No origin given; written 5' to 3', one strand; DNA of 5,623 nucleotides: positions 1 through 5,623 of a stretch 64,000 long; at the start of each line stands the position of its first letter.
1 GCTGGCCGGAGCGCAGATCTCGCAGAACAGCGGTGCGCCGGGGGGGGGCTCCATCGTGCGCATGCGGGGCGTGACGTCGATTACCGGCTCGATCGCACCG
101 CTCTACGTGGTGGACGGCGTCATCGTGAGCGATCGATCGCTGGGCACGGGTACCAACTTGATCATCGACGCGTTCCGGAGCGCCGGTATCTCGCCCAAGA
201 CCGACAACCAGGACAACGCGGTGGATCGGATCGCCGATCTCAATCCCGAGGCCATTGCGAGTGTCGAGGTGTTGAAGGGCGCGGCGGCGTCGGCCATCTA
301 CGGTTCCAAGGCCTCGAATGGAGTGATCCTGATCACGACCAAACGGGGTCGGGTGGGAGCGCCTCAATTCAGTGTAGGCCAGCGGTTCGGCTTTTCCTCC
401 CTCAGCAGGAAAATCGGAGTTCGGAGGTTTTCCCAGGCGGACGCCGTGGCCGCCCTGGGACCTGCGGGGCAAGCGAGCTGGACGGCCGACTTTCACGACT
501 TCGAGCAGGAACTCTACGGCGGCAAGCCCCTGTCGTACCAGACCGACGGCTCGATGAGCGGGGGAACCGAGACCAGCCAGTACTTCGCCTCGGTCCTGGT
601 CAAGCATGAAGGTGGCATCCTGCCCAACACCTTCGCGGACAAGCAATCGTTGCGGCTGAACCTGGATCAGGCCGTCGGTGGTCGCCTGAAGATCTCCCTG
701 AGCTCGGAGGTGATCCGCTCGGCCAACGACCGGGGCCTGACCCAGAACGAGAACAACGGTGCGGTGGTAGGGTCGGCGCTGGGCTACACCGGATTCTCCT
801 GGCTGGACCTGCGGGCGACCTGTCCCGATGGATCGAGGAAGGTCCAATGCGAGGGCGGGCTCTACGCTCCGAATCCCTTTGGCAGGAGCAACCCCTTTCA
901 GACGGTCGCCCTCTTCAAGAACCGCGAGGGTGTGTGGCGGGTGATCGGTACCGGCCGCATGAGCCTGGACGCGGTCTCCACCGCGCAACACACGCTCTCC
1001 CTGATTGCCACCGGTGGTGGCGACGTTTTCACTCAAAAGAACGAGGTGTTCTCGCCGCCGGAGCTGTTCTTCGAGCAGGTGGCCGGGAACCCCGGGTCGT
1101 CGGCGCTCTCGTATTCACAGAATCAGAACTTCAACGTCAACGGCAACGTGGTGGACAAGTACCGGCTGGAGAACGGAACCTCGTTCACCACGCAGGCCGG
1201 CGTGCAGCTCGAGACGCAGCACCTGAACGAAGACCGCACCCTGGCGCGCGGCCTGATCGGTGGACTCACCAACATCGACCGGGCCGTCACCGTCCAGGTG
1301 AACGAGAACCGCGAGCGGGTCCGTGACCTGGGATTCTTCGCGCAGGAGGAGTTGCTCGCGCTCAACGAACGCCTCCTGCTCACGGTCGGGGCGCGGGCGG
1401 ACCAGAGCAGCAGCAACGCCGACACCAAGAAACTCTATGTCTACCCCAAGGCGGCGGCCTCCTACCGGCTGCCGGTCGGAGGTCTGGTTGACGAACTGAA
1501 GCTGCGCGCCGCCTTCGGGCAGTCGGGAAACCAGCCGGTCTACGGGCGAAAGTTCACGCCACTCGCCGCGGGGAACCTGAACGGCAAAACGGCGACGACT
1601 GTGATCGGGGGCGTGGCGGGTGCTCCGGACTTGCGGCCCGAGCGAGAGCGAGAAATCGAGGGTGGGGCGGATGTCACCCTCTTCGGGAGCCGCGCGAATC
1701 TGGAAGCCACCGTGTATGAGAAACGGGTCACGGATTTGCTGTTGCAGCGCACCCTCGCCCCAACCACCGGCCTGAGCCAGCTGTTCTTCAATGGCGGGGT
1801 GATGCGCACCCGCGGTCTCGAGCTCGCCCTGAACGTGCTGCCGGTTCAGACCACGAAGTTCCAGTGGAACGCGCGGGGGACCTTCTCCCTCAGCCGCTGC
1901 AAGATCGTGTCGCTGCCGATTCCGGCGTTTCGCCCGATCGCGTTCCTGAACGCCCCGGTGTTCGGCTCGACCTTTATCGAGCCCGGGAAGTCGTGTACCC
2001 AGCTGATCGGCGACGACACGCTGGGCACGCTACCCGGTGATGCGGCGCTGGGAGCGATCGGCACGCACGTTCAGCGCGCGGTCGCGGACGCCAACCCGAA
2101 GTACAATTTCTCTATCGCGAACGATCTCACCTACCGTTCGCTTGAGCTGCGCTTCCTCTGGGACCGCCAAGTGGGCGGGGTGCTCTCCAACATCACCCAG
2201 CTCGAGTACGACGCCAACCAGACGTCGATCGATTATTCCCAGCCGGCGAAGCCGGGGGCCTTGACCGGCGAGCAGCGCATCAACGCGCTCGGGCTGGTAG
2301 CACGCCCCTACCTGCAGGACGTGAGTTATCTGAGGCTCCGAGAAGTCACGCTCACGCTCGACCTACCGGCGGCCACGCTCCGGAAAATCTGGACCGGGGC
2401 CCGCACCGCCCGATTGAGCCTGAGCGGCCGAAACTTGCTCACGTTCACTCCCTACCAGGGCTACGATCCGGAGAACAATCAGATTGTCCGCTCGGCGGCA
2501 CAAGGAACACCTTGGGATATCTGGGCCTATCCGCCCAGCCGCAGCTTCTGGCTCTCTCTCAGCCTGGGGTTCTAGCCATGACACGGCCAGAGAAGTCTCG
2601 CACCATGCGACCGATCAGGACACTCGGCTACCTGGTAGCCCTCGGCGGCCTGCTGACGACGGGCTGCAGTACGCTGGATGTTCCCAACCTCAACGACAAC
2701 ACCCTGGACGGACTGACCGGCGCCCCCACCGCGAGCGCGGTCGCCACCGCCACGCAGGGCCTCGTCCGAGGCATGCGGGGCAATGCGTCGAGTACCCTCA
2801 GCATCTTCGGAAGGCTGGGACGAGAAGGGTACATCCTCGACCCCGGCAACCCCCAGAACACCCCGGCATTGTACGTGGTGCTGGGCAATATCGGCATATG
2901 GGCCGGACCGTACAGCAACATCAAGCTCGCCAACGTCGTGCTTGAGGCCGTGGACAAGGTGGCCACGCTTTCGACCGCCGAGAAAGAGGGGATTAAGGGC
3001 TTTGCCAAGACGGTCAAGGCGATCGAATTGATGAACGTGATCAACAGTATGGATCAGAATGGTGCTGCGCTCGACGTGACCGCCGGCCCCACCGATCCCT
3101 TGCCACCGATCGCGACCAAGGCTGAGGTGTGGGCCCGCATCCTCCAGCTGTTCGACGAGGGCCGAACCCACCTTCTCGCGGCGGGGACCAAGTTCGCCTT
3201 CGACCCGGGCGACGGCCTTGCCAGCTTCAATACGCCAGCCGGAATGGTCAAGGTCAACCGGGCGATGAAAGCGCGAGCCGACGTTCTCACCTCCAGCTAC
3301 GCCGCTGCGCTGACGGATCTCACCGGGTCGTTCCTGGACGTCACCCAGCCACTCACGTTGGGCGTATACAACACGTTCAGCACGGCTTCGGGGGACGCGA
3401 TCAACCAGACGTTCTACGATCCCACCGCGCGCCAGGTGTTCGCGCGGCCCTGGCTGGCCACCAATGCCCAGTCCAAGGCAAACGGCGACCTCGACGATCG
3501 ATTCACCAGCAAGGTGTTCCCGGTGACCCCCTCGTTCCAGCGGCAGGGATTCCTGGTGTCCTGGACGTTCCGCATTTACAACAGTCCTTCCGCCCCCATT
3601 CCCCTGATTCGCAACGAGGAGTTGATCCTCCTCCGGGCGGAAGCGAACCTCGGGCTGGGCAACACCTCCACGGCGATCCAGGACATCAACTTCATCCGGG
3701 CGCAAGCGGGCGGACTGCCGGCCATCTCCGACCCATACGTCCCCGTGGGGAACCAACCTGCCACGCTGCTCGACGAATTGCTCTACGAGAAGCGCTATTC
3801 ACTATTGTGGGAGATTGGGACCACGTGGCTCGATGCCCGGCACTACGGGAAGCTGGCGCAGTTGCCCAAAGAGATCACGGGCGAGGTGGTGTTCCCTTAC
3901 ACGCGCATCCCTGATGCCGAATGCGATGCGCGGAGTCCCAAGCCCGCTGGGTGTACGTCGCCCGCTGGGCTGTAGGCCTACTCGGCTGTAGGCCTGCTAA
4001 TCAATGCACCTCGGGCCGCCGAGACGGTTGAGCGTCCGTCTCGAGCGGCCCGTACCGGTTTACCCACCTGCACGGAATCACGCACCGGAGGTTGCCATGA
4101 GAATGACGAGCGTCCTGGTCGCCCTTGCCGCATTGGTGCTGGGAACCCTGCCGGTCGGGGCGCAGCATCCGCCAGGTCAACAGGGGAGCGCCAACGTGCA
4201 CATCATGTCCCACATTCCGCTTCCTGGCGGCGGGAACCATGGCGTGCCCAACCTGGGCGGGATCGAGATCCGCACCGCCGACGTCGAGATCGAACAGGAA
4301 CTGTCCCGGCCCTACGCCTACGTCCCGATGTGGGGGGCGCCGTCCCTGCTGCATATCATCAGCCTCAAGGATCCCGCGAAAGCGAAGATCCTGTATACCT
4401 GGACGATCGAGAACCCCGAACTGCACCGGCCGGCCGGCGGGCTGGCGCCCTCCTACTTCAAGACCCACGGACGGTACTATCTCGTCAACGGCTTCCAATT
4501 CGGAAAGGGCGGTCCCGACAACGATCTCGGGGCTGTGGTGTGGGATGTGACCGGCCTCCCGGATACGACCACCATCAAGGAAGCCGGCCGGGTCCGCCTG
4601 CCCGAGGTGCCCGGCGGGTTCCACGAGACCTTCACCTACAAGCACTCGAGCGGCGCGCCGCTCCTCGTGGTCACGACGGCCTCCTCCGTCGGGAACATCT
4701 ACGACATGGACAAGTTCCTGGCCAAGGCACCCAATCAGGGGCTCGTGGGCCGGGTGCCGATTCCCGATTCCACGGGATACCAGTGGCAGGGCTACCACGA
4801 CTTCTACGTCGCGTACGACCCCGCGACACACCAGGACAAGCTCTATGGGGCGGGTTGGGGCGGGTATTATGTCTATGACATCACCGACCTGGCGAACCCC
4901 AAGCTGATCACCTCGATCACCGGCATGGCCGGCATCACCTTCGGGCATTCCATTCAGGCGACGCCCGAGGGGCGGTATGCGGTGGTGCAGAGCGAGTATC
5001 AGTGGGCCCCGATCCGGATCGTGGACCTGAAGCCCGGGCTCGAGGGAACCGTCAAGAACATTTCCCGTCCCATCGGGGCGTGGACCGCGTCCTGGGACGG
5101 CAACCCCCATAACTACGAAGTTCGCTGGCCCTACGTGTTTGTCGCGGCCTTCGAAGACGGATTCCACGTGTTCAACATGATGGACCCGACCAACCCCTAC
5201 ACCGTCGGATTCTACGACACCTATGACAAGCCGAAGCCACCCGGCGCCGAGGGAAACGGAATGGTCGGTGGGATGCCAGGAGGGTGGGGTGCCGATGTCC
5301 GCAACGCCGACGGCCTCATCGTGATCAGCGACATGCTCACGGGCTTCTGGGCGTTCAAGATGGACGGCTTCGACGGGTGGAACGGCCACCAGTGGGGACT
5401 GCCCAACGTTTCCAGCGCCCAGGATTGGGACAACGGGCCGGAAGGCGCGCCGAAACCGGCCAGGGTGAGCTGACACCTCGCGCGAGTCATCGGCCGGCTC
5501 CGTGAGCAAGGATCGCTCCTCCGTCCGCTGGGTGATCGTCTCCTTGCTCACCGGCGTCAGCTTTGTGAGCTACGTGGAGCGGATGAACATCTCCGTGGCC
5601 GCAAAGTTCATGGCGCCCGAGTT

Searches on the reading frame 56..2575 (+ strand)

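Call 17: search_protein_families(library=pfam, proteins=[window:56-2575:+], max_evalue=0.001)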
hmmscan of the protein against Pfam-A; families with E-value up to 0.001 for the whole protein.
window:56-2575:+ (839 aa): 2 families
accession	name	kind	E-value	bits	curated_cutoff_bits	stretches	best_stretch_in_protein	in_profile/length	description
PF00593.30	TonB_dep_Rec_b-barrel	-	2.1e-24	87.6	27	1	319-611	70-346/436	TonB dependent receptor-like, beta-barrel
PF07715.20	Plug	-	1.5e-07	32.3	23.9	1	3-90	50-107/107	TonB-dependent Receptor Plug Domain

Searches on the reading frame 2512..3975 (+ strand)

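Call 17: search_protein_families(library=pfam, proteins=[window:2512-3975:+], max_evalue=0.001)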
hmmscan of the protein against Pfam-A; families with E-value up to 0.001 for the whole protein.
window:2512-3975:+ (487 aa): 1 family
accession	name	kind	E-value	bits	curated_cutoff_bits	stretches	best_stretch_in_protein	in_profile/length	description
PF07980.17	SusD_RagB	-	3.9e-06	27.2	23.1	1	360-444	153-233/297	SusD family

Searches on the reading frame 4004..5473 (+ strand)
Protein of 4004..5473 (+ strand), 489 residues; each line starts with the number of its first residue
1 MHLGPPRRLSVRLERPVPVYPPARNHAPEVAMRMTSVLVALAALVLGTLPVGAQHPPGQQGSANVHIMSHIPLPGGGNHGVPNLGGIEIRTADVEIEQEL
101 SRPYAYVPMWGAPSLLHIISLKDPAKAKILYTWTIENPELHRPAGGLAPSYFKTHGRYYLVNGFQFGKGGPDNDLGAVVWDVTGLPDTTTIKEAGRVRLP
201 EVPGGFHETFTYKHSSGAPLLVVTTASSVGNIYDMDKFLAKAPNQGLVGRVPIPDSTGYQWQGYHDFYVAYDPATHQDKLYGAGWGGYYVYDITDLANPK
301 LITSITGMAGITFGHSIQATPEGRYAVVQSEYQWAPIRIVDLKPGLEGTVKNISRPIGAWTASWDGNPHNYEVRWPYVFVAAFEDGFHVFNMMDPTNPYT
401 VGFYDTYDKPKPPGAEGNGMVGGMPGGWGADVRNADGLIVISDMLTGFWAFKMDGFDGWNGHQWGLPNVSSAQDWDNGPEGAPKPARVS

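Call 4: search_protein_families(library=pfam, proteins=[window:4004-5473:+], max_evalue=1)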
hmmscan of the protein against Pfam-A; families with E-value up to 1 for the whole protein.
window:4004-5473:+ (489 aa): 1 family
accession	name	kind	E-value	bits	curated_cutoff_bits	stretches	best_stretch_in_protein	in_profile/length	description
PF08309.17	LVIVD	-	0.087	12.6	20.2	0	377-406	13-42/42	LVIVD repeat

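Call 5: search_protein_families(library=ncbifam, proteins=[window:4004-5473:+], max_evalue=1)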
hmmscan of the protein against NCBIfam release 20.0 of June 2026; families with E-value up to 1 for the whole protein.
window:4004-5473:+ (489 aa): 1 family
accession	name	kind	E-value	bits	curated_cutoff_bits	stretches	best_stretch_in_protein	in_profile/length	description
TIGR04312.1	choice_anch_B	subfamily_domain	4.4e-07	29.5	100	1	290-452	209-363/364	choice-of-anchor B family protein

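Call 8: search_solved_structures(query=A1, max_evalue=1, show_alignments=2)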
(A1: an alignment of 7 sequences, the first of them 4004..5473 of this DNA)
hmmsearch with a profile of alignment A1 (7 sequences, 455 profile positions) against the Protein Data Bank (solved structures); distinct sequences matched with E-value up to 1: 3.
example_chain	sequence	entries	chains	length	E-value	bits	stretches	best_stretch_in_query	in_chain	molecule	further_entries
5hrm_A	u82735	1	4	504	1e-05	27.8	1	350-386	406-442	Haloalkylphosphorus hydrolase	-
5ioj_A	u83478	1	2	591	1.8e-05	27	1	350-386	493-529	Haloalkylphosphorus hydrolase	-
3hx6_A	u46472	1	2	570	0.6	12.1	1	222-285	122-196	Type 4 fimbrial biogenesis protein PilY1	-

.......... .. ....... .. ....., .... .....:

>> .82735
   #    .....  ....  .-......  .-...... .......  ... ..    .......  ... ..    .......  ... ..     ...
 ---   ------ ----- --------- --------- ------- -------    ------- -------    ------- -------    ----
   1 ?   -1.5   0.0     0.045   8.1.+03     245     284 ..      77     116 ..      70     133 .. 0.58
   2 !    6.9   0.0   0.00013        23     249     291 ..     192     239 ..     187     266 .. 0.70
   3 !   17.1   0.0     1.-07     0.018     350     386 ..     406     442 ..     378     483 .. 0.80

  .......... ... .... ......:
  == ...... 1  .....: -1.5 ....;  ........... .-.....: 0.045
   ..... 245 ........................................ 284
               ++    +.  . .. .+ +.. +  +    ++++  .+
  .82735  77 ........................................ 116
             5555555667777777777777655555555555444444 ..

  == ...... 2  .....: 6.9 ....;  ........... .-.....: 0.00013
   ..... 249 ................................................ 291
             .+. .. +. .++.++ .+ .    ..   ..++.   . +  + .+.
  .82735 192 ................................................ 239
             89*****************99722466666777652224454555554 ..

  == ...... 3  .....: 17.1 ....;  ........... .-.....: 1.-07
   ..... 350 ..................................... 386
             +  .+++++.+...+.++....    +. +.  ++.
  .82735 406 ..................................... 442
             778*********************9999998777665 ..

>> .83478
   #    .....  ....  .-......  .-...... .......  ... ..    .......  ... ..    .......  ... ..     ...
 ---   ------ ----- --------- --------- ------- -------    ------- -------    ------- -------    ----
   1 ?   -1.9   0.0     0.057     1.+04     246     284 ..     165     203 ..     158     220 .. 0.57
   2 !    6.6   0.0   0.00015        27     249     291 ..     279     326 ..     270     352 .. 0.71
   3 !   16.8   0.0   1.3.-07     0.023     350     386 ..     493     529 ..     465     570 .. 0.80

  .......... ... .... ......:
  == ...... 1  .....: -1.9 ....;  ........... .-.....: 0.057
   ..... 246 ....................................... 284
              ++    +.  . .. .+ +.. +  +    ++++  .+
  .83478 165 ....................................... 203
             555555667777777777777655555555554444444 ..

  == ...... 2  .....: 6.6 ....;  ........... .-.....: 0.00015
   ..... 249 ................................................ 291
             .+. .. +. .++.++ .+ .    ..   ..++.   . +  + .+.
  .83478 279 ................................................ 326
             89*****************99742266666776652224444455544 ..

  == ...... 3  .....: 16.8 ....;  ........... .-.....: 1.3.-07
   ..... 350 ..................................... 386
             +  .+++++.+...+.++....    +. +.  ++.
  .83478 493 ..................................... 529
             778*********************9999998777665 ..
